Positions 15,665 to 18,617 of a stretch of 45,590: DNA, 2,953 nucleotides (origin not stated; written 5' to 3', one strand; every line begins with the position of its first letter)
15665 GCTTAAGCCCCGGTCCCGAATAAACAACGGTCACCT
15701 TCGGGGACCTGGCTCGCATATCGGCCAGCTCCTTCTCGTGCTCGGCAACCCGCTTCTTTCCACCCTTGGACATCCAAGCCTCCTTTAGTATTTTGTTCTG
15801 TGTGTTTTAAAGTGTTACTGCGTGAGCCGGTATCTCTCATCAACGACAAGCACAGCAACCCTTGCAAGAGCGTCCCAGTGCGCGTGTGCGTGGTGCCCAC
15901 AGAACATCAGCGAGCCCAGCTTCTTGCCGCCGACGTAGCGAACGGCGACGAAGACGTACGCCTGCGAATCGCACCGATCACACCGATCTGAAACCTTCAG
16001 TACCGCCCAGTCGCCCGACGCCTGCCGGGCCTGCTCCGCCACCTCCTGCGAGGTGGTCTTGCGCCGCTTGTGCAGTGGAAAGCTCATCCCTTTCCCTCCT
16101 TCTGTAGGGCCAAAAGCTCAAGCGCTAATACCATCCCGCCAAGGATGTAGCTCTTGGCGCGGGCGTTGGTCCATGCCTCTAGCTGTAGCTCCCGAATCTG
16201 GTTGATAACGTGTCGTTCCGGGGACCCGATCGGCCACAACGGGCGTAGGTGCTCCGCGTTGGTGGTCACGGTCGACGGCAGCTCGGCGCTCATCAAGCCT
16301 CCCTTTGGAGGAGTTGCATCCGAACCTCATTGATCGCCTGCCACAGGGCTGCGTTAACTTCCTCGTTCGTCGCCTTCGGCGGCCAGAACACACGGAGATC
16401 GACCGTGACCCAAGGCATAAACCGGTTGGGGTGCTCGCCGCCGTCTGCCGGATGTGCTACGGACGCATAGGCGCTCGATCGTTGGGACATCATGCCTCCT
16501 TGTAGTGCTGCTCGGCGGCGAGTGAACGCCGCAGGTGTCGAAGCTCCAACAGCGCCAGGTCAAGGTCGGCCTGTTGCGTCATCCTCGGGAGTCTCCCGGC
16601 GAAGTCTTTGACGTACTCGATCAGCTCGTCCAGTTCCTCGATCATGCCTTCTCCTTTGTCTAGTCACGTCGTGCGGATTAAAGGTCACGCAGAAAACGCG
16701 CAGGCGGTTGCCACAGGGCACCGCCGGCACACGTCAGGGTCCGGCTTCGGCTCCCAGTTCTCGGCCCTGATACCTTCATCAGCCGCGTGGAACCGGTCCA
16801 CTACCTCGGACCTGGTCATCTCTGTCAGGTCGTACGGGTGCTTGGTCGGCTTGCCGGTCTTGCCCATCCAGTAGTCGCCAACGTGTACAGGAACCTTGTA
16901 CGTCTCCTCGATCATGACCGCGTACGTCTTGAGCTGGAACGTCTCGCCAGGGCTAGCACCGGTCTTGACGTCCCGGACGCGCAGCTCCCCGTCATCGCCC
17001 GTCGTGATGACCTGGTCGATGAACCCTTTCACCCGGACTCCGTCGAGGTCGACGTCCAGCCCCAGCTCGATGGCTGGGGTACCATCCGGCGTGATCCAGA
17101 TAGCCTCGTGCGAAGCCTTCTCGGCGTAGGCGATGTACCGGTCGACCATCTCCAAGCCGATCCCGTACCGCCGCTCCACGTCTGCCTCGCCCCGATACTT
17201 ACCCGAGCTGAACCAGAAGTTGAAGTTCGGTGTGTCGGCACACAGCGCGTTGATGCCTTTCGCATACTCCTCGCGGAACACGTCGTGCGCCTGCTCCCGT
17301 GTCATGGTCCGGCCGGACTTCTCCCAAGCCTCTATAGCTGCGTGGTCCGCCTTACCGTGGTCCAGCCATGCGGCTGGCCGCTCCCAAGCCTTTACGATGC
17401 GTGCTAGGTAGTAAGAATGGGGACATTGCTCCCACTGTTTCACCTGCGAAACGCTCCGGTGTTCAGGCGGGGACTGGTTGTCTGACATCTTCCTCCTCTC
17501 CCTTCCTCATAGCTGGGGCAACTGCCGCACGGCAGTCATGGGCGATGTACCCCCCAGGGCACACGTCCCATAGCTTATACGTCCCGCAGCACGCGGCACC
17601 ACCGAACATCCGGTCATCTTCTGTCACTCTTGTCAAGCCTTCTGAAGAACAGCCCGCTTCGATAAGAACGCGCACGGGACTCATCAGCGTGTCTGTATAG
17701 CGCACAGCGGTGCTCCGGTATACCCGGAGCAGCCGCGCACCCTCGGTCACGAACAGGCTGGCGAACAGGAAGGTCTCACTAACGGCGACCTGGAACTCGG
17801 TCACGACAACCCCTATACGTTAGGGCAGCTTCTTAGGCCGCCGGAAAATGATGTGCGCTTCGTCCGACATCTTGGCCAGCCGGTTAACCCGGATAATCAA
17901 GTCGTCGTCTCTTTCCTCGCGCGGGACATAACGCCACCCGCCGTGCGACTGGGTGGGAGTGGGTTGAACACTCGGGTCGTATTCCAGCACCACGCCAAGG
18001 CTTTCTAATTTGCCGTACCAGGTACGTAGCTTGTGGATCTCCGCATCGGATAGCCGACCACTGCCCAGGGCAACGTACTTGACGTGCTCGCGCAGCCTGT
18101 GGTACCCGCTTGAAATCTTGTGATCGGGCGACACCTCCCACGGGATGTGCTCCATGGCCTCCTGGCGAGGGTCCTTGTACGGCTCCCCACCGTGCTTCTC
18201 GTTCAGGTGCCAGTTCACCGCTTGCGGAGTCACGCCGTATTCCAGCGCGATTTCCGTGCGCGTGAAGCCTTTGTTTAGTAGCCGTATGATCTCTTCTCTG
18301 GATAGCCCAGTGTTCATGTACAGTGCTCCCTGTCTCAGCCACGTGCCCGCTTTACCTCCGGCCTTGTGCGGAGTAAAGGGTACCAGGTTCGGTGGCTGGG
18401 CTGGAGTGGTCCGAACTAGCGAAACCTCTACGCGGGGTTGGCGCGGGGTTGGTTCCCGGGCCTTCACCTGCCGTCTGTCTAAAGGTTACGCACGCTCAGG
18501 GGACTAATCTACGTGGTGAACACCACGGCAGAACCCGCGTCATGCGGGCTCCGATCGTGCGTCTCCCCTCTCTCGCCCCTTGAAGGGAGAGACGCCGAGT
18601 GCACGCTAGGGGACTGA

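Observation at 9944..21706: Regular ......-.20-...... units spanning stop codons and ribosome-binding sites of the leftward arm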

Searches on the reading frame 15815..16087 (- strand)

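Call 11: search_protein_families(library=phrogs, proteins=[window:15815-16087:-])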
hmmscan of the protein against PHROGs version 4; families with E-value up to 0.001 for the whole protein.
window:15815-16087:- (90 aa): 3 families
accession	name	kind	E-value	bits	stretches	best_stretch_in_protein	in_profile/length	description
phrog_1720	-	unknown function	1.2e-08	35.7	1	11-76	4-63/112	-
phrog_11387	-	unknown function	5.2e-08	33.8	1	34-75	9-46/59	-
phrog_12646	-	unknown function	4.2e-07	31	1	30-74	12-50/65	-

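Call 13: search_protein_families(library=pfam, proteins=[window:15815-16087:-], max_evalue=0.01)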
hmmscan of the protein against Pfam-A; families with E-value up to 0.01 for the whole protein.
window:15815-16087:- (90 aa): 1 family
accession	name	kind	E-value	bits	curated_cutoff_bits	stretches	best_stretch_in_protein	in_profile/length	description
PF24254.1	DUF7455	-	3.5e-17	62.1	27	1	31-88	2-54/54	Domain of unknown function (DUF7455)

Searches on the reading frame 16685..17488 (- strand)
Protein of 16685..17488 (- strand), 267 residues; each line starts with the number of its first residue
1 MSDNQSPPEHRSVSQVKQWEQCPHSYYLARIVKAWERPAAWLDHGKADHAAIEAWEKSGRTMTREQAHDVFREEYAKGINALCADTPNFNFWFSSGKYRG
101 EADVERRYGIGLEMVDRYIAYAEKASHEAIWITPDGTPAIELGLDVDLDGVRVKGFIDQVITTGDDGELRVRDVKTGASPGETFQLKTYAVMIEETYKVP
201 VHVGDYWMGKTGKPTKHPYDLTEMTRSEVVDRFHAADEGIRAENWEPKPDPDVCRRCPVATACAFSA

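Call 11: search_protein_families(library=phrogs, proteins=[window:16685-17488:-])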
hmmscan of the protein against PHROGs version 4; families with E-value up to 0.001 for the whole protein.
window:16685-17488:- (267 aa): 6 families
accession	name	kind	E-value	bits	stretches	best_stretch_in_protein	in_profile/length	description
phrog_69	-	DNA, RNA and nucleotide metabolism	5.6e-54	184.9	1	4-266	83-326/501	exonuclease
phrog_1870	-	DNA, RNA and nucleotide metabolism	3.1e-27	96.6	1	106-264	121-286/313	exonuclease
phrog_31737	-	DNA, RNA and nucleotide metabolism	5.9e-15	56.3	1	10-73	44-110/146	exonuclease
phrog_1218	-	DNA, RNA and nucleotide metabolism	3.9e-09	37.2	1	12-218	11-216/364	exonuclease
phrog_1706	-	DNA, RNA and nucleotide metabolism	2e-06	28.5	1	20-266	56-245/293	CRISPR/Cas system associated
phrog_3953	-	DNA, RNA and nucleotide metabolism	0.00033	21.4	1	15-199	20-136/186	exonuclease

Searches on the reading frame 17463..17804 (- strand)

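Call 11: search_protein_families(library=phrogs, proteins=[window:17463-17804:-])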
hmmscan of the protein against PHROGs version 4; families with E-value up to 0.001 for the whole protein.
window:17463-17804:- (113 aa): 3 families
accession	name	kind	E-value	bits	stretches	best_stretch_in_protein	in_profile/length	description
phrog_4421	-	unknown function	2.2e-08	35.1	1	4-78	11-84/90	-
phrog_1439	-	unknown function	9.8e-06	26.4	1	9-79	21-92/139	-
phrog_1562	-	unknown function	0.00011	23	1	23-85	46-111/137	-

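Call 13: search_protein_families(library=pfam, proteins=[window:17463-17804:-], max_evalue=0.01)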
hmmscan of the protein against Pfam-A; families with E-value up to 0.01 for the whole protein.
window:17463-17804:- (113 aa): 1 family
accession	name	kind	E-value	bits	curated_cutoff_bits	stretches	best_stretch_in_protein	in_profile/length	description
PF17429.7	GP70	-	0.0004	20.5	27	1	26-71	2-47/54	Gene product 70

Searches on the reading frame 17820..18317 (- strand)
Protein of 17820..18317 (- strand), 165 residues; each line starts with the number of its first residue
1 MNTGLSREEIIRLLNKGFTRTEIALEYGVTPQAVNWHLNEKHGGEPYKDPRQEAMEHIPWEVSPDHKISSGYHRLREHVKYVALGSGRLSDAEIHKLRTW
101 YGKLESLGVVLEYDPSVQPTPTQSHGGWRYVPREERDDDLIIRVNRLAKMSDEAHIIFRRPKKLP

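Call 19: find_related_loci(query=window:17820-18317:-, collection=viral_contigs, flank=10000)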
Query window:17820-18317:- (165 aa) in viral_contigs; peptide patterns used: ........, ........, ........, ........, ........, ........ (x = any residue, [..] = any of these).
7 stretches matched a pattern, but none encodes a relative of the query by tblastn (E <= 1e-3).
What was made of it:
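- Tried and rejected: A search of viral contigs with the repressor protein found nothing (call 19).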

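Call 20: find_homologous_proteins(query=window:17820-18317:-)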
Query window:17820-18317:- (165 aa): 7 proteins with E <= 0.001 among 39 candidates.
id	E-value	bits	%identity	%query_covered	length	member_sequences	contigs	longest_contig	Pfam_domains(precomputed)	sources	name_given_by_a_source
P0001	2.2e-108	378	100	100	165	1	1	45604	-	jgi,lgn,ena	-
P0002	1.5e-59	219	61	100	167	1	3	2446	-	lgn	-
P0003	7.7e-59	216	62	100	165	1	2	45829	-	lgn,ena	-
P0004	1.6e-57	212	60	100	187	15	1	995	-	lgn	-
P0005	2.7e-48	182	55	98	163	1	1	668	-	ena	-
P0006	4.1e-31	126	43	98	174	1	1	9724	PF13412.13,PF08279.19,PF13518.13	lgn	-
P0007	1.5e-24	105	35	99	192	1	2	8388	PF13518.13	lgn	-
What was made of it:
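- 17820..18317 (-): Gene for the gp71-family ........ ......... (165 aa). It has an N-terminal HTH and a C-terminal 'Stoperator' domain and is the proposed trans-acting factor. The 165-aa product is on record from the same contig (call 20).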

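Call 21: find_encoding_contigs(protein=P0003, flank=10000, max_places=4)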
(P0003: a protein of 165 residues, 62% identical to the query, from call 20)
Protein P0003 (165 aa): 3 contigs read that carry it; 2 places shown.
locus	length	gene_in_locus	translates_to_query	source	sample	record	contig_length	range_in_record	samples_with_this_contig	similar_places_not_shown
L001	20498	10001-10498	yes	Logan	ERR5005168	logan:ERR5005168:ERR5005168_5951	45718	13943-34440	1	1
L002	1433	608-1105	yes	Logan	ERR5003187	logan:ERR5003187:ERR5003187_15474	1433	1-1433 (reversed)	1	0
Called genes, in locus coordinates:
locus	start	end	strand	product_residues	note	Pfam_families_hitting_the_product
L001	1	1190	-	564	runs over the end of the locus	PF03354:TerL_ATPase (weak), PF20441:TerL_nuclease (weak)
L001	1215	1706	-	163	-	PF07087:DUF1353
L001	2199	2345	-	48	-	-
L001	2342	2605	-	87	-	-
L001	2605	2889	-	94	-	-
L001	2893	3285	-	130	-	-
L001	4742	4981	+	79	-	-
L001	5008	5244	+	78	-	-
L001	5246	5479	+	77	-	-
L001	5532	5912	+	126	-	-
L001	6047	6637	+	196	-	PF23802:DUF7178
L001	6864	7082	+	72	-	-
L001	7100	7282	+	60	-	-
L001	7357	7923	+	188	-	-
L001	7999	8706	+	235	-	-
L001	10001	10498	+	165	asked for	-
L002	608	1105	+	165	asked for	-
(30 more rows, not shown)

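Call 22: find_encoding_contigs(protein=P0006, flank=10000, max_places=3)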
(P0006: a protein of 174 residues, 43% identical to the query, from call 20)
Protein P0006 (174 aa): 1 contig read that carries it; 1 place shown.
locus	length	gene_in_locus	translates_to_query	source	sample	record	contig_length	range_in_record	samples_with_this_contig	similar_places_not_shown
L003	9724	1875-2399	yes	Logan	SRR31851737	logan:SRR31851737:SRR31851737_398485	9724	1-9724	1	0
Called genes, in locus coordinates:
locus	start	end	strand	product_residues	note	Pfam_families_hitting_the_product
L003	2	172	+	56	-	?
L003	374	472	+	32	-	-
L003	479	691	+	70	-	-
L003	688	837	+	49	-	-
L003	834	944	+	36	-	-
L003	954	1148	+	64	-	-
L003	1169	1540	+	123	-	-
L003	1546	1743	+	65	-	-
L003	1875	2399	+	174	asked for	PF08279:HTH_11 (weak), PF13412:HTH_24 (faint), PF13518:HTH_28 (weak)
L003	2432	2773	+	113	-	-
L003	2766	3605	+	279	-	PF12705:PDDEXK_1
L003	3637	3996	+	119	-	-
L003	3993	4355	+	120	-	PF26948:DUF8296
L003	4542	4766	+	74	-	-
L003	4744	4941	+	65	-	-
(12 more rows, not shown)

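Call 23: find_encoding_contigs(protein=P0007, flank=10000, max_places=3)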
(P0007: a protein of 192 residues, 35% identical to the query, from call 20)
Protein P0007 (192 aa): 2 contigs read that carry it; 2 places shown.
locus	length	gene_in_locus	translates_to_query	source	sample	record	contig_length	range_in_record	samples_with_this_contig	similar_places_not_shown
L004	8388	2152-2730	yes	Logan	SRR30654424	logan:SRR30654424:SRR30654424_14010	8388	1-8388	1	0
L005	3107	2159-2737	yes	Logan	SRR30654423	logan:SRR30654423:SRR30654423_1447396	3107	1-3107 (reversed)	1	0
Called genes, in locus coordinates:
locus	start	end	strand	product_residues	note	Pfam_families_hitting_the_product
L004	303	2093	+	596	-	PF03235:GmrSD_N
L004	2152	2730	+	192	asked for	PF13518:HTH_28 (weak)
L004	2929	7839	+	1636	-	PF13156:Mrr_cat_2, PF00270:DEAD, PF04851:ResIII, PF00271:Helicase_C (weak), PF22240:ISP_coupler, PF18135:Type_ISP_C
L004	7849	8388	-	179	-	?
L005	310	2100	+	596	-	PF03235:GmrSD_N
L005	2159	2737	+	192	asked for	PF13518:HTH_28 (weak)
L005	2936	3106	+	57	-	?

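Call 53: find_related_loci(query=A2, collection=metagenome_contigs, flank=10000)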
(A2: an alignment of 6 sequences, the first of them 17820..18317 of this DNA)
Query A2 (165 aa) in metagenome_contigs; peptide patterns used: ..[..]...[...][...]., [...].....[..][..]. (x = any residue, [..] = any of these).
110 stretches matched a pattern; 24 encode a relative of the query (tblastn E <= 1e-3); 24 distinct loci.
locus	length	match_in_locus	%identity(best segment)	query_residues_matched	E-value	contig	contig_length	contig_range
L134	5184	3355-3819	41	5-161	8e-34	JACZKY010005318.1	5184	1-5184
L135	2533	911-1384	39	5-165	1e-32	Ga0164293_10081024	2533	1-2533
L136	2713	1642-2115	39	5-165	1e-32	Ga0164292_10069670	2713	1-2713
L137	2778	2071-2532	39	5-161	7e-32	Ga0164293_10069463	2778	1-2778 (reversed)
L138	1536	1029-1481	40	13-165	7e-32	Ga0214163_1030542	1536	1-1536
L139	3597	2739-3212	41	5-165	2e-31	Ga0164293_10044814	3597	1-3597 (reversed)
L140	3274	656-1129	38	5-164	2e-30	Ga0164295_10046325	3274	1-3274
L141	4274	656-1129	38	5-164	2e-30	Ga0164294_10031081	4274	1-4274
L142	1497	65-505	38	13-161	2e-30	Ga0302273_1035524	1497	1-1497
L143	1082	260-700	38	13-161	6e-31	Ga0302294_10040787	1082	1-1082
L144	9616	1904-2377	37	5-164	1e-28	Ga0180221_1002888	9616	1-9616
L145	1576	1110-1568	39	4-161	2e-28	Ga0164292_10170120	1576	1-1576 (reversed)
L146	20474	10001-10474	36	5-164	3e-28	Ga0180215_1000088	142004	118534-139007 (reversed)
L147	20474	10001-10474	36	5-164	3e-28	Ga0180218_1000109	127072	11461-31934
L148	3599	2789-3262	36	5-164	1e-27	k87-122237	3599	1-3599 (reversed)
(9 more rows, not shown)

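Call 57: search_solved_structures(query=window:17820-18317:-, max_evalue=0.01, show_alignments=1)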
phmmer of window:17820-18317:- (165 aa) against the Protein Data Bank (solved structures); distinct sequences matched with E-value up to 0.01: 1.
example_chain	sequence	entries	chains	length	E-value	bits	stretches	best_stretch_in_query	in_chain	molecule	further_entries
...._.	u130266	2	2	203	1.2e-31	113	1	6-161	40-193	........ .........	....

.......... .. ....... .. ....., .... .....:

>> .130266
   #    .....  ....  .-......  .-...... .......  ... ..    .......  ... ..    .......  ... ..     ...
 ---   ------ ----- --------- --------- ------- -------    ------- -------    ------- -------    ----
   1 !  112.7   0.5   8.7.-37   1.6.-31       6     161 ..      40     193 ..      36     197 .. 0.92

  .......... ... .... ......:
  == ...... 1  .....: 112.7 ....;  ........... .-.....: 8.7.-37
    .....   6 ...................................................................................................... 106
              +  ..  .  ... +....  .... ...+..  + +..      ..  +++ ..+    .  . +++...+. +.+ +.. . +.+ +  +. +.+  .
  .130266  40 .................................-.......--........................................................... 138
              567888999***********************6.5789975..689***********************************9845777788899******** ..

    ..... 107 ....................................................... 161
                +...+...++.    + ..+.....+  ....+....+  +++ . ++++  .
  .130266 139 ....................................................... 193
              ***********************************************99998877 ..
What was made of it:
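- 17820..18317 (-): E=1.2e-31 to PDB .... over residues 6-161 (call 57).
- The HTH residue R45, essential in TipsytheTRex, is proline here (call 57).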

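Call 74: find_encoding_contigs(protein=P0002, flank=10000, max_places=3)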
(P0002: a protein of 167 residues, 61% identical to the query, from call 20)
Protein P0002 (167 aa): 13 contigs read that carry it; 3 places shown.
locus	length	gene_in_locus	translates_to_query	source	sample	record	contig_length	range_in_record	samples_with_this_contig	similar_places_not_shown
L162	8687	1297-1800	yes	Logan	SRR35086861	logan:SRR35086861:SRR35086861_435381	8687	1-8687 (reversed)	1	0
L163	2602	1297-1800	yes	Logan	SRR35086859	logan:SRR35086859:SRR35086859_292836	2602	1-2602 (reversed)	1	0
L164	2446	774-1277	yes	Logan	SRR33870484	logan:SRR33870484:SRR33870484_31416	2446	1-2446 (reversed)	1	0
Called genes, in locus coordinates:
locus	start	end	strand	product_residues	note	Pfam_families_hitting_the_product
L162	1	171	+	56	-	?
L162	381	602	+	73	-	-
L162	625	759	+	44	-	-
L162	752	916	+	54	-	-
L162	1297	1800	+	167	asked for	-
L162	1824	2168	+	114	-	PF17429:GP70 (weak)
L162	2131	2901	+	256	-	PF12705:PDDEXK_1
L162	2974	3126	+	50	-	-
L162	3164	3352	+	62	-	-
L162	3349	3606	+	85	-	-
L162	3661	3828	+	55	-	-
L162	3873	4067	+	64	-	-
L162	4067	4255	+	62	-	-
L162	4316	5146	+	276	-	PF03796:DnaB_C (weak), PF06745:ATPase (weak), PF13481:AAA_25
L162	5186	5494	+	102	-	-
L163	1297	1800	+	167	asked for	-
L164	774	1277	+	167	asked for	-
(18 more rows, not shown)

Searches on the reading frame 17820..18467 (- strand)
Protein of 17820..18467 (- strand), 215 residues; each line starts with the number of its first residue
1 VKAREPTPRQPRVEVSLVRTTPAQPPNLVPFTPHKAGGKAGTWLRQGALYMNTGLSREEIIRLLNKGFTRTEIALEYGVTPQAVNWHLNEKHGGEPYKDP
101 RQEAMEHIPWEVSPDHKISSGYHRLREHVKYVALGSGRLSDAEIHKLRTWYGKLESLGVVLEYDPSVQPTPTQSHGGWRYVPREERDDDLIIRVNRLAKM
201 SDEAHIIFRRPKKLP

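Call 11: search_protein_families(library=phrogs, proteins=[window:17820-18467:-])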
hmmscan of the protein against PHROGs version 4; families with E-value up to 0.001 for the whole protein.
window:17820-18467:- (215 aa): 3 families
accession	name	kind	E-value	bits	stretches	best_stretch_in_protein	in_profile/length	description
phrog_357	-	transcription regulation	1.1e-44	153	1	53-214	10-169/170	transcriptional repressor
phrog_20159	-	transcription regulation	5.7e-23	82.3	1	107-214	4-111/112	transcriptional repressor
phrog_3929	-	transcription regulation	7.3e-09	36.3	1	106-199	60-144/150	transcriptional repressor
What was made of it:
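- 17820..18317 (-): phrog_357 at E=1e-44 (call 11).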

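Call 13: search_protein_families(library=pfam, proteins=[window:17820-18467:-], max_evalue=0.01)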
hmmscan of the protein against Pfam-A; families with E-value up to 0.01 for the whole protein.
window:17820-18467:- (215 aa): 1 family
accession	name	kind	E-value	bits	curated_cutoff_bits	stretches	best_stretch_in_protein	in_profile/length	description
PF02796.21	HTH_7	-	0.00047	20.7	23.8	1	57-82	8-36/45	Helix-turn-helix domain of resolvase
